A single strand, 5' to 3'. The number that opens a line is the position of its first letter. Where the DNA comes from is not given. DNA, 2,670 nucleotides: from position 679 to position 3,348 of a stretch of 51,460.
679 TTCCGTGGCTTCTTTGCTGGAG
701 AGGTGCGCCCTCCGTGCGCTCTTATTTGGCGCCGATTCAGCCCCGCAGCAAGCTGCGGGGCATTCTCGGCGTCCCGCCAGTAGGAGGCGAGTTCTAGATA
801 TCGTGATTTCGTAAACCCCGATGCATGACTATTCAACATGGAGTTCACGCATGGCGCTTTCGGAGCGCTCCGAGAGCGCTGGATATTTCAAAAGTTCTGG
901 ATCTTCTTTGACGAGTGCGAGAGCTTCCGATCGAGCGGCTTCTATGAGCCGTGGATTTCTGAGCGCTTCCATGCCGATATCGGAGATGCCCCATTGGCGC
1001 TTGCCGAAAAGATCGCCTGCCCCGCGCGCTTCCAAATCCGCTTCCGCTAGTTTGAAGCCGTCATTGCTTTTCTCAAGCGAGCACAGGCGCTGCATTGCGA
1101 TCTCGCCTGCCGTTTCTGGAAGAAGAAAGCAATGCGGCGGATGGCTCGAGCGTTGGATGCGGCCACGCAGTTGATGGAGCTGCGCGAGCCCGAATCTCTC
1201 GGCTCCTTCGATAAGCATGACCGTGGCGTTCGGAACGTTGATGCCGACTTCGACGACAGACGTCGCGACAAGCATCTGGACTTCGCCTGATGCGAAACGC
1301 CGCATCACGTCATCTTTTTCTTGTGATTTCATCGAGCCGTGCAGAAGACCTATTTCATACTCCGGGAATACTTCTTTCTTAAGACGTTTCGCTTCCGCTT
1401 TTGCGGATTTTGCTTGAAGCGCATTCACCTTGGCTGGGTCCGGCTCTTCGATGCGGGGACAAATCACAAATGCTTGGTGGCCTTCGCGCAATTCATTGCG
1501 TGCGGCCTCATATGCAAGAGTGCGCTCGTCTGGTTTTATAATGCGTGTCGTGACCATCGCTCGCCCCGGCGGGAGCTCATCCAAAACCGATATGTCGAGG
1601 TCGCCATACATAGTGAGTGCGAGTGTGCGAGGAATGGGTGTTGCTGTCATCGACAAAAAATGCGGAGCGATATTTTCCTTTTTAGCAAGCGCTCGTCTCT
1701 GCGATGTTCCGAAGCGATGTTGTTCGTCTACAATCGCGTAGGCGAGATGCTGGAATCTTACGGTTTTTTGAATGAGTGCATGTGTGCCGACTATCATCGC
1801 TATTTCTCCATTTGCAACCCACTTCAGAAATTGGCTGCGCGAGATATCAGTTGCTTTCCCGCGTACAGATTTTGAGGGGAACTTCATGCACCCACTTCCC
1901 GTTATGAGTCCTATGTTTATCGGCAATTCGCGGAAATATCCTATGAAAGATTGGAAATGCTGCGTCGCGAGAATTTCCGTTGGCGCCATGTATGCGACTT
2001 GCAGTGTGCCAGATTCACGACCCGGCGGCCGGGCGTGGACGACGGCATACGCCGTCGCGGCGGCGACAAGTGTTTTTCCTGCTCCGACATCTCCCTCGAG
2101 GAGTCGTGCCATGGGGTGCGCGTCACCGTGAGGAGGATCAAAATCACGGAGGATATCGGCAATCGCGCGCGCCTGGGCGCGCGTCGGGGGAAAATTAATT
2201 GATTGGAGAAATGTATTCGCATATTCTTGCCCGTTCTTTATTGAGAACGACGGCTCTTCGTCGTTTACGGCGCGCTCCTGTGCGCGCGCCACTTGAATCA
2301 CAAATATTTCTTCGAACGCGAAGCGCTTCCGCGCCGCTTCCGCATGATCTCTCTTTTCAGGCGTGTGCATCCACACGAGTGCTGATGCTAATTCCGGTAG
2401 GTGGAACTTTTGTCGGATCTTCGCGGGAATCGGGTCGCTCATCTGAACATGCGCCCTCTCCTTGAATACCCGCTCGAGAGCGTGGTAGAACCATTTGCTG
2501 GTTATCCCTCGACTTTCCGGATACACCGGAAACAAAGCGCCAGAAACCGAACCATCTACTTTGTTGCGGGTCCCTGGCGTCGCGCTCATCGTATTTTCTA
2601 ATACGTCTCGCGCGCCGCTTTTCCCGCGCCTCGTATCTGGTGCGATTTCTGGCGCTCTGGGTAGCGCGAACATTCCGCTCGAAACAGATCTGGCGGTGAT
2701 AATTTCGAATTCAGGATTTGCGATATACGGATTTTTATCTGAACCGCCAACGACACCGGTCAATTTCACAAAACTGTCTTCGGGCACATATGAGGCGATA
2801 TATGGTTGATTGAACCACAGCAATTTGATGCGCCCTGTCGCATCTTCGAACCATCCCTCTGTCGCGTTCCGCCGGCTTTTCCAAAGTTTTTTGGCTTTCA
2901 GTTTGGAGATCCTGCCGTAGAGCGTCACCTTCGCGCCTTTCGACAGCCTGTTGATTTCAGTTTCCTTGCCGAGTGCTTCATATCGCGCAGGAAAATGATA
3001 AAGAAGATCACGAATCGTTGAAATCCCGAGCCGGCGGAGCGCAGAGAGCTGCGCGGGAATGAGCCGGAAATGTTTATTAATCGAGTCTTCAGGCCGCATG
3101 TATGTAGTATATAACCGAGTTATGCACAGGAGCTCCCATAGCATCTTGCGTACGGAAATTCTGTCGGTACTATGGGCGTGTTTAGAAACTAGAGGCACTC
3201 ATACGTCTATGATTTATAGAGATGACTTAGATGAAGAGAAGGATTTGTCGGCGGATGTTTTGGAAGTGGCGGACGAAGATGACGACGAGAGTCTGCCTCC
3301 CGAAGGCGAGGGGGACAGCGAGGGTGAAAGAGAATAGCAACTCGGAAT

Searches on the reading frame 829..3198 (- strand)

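Call 8: search_protein_families(library=pfam, proteins=[window:829-3198:-])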
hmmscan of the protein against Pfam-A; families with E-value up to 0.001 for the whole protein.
window:829-3198:- (789 aa): 7 families
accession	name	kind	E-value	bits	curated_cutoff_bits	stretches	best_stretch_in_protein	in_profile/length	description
PF00271.37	Helicase_C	-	1e-18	68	23.5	1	568-684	8-109/110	Helicase conserved C-terminal domain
PF00270.35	DEAD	-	6.2e-18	65.5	26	1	339-526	1-164/167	DEAD/DEAH box helicase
PF17191.10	RecG_wedge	-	3.5e-16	59.7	23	1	52-172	14-133/162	RecG wedge domain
PF04851.21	ResIII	-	1.3e-09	38.7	22.5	1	337-521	3-162/164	Type III restriction enzyme, res subunit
PF19833.4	RecG_dom3_C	-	3.4e-09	37.1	26.8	1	712-770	2-62/87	ATP-dependent DNA helicase RecG, domain 3, C-terminal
PF01336.31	tRNA_anti-codon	-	2.6e-06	27.7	27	1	91-167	1-75/75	OB-fold nucleic acid binding domain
PF22590.2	Cas3-like_C_2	-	0.00092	19.9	27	0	598-685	14-105/106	CRISPR-associated nuclease/helicase Cas3, C-terminal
